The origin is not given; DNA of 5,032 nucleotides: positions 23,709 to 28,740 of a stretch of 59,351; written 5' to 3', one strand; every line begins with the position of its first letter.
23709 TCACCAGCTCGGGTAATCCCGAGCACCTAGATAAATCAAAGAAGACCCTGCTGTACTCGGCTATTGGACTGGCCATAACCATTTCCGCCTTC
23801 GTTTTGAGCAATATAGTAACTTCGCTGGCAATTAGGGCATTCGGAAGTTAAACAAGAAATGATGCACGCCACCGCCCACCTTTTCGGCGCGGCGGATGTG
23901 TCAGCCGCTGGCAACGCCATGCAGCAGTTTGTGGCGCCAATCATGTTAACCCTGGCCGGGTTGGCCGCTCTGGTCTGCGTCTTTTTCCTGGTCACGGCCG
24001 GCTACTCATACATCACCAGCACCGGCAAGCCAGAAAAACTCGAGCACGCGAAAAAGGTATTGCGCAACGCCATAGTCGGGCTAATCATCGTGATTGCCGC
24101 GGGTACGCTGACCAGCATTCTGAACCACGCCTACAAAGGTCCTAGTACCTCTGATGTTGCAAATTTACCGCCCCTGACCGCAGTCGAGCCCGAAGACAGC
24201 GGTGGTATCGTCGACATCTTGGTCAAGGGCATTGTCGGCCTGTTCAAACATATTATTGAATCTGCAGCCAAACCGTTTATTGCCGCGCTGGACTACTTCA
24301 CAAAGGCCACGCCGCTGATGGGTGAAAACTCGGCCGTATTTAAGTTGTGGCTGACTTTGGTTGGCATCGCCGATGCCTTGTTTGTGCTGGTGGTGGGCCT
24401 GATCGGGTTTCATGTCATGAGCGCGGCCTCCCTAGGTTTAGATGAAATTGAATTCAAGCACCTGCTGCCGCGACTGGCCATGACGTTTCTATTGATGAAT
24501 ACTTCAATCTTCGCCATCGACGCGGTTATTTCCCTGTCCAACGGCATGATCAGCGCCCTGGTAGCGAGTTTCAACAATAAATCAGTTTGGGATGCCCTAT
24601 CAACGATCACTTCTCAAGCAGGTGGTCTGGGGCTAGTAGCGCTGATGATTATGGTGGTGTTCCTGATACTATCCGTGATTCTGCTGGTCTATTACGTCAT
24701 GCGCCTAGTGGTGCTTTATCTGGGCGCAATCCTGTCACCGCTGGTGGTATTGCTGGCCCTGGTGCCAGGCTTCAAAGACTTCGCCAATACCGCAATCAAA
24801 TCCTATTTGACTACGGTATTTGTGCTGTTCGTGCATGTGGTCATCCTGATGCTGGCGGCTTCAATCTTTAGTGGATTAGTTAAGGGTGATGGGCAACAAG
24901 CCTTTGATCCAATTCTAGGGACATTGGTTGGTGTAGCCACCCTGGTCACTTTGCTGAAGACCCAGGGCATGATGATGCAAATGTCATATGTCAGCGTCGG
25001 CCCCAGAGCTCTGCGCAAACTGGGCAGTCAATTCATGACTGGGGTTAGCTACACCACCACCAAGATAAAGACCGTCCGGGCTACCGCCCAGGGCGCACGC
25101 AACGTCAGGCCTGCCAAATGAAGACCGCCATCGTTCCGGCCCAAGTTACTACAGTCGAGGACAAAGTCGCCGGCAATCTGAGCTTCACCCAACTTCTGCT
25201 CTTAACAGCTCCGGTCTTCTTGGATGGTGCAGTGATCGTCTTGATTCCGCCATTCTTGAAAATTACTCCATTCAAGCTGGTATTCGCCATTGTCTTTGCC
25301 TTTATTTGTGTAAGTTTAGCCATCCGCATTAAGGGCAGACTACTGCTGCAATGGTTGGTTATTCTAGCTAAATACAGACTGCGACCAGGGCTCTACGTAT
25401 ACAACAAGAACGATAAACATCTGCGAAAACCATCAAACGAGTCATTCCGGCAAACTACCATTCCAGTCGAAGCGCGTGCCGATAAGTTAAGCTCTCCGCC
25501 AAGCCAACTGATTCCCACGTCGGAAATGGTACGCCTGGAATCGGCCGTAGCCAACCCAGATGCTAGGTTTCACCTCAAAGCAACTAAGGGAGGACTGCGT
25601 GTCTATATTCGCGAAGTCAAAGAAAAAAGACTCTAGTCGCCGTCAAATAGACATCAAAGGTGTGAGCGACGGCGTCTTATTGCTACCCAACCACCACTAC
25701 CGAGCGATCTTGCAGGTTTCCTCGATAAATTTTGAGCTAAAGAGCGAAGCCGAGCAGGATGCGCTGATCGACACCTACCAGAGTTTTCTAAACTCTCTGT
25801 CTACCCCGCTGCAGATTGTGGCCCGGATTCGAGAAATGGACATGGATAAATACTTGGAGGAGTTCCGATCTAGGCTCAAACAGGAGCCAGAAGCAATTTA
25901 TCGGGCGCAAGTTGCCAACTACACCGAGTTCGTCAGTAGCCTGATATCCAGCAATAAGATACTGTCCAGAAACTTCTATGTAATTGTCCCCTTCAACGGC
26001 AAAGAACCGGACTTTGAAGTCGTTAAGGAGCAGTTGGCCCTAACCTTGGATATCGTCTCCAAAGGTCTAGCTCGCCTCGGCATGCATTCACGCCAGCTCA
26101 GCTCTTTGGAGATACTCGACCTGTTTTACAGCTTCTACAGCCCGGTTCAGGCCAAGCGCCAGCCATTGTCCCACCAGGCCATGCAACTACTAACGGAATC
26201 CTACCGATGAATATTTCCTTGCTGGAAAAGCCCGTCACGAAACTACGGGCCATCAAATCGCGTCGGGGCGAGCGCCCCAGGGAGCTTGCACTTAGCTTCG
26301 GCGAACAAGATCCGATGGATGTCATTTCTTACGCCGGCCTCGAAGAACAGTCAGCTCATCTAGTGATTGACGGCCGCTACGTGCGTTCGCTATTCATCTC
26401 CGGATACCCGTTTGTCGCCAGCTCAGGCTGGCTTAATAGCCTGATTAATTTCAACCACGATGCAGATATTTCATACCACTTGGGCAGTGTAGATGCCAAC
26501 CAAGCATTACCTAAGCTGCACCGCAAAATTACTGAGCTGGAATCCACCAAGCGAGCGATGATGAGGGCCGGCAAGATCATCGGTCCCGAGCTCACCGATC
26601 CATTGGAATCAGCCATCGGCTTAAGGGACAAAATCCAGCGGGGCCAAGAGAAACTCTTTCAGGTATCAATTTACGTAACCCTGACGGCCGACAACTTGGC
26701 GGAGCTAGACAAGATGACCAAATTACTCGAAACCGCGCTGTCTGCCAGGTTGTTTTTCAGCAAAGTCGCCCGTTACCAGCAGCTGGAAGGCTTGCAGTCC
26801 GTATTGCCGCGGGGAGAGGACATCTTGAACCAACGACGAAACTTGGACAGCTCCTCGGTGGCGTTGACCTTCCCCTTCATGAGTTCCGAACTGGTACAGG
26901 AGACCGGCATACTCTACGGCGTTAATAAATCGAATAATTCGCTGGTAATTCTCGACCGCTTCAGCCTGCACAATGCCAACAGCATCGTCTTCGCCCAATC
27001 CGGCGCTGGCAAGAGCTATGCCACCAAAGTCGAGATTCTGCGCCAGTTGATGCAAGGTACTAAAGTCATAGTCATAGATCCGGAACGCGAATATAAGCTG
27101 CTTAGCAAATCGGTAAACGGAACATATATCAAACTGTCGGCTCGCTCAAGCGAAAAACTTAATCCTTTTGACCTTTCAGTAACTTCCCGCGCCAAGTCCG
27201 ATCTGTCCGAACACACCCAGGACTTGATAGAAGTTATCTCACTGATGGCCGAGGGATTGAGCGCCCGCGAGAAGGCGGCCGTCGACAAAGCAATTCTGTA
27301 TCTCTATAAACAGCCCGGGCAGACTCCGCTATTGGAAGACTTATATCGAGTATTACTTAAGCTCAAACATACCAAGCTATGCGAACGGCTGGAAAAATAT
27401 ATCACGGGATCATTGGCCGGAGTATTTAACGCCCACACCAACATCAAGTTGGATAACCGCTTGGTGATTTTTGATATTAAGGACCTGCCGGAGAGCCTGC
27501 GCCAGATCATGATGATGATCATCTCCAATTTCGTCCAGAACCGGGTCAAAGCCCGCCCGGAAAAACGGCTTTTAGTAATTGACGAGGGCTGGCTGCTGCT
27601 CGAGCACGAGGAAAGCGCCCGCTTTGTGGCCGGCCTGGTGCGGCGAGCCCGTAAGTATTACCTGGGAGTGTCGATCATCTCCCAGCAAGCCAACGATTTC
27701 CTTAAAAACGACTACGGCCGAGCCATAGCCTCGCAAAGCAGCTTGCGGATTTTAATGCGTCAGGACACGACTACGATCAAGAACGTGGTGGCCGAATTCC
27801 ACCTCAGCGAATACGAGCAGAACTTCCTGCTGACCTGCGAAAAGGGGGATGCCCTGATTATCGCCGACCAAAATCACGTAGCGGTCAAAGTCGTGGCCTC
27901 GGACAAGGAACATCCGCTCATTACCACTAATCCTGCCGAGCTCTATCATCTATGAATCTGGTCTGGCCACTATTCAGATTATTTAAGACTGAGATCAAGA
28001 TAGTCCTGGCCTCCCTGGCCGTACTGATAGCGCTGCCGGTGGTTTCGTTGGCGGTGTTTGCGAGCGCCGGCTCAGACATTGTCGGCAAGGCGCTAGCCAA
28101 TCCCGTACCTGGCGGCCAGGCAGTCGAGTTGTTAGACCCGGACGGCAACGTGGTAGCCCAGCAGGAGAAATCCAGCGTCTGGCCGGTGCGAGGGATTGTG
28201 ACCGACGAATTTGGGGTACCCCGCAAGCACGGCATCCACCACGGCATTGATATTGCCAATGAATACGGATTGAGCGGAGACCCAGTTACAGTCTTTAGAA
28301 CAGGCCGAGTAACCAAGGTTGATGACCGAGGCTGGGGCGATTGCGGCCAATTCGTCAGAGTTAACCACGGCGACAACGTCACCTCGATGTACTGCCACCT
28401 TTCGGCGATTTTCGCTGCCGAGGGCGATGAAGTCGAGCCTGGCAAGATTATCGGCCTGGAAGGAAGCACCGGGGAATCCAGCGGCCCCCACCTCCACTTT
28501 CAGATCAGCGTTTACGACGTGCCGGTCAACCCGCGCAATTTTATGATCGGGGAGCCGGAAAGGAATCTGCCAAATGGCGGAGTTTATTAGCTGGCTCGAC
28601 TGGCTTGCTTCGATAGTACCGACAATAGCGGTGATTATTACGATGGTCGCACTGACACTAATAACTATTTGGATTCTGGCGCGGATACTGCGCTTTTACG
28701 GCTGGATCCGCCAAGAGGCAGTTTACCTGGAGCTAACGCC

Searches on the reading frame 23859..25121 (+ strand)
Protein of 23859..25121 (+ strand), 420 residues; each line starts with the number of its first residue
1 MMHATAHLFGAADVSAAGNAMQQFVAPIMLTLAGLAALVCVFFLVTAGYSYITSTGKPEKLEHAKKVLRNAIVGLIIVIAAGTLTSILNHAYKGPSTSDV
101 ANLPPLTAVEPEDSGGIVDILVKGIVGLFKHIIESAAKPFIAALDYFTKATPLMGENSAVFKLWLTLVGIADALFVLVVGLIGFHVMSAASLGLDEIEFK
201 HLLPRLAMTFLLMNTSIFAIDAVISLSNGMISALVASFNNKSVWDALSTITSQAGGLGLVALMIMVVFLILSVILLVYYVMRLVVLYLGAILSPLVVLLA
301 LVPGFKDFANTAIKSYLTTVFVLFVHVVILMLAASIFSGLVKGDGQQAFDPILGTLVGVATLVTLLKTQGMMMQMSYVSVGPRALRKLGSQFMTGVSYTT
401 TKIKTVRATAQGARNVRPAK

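Call 3: search_protein_families(library=pfam, proteins=[window:23859-25121:+], max_evalue=0.01)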
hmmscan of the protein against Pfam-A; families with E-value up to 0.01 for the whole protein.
window:23859-25121:+ (420 aa): 2 families
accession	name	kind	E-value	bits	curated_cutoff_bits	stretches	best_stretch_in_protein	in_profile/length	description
PF18895.5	T4SS_pilin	-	3.4e-09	37.1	26.6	1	32-88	16-71/71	Type IV secretion system pilin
PF04610.19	TrbL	-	3.6e-05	24.1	25.9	1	237-366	74-212/215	TrbL/VirB6 plasmid conjugal transfer protein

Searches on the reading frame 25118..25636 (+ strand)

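Call 58: search_protein_families(library=pfam, proteins=[window:25118-25636:+], max_evalue=0.001)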
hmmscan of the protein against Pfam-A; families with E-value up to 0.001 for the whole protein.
window:25118-25636:+ (172 aa): 1 family
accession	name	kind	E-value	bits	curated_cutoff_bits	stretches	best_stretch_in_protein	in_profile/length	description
PF12666.12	PrgI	-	1.3e-06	29.3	27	1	6-95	2-91/91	PrgI family protein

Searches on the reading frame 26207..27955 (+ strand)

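Call 58: search_protein_families(library=pfam, proteins=[window:26207-27955:+], max_evalue=0.001)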
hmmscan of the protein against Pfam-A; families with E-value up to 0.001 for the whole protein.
window:26207-27955:+ (582 aa): 3 families
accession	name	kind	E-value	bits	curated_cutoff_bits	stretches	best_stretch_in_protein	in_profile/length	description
PF19044.6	P-loop_TraG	-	2.5e-23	82.8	25.8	1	253-548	26-349/413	TraG P-loop domain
PF12846.13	AAA_10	-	1.4e-17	64.3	27.5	1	256-531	21-316/362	AAA-like domain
PF01935.23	DUF87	-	2.9e-09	37.8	23.2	1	259-438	26-215/220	Helicase HerA, central domain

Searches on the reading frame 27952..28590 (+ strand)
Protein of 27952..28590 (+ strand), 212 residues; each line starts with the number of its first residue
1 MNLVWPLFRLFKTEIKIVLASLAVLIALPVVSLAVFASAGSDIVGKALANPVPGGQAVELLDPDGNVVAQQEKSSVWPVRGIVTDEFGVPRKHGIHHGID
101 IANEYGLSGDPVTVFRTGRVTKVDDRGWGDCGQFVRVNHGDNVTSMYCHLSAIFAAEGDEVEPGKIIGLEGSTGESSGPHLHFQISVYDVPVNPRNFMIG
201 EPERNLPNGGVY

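Call 58: search_protein_families(library=pfam, proteins=[window:27952-28590:+], max_evalue=0.001)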
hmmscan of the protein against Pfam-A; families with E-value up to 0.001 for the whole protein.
window:27952-28590:+ (212 aa): 1 family
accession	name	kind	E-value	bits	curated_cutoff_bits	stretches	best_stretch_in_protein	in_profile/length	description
PF01551.29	Peptidase_M23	-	1.3e-23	83.5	28.7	1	95-194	2-96/96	Peptidase family M23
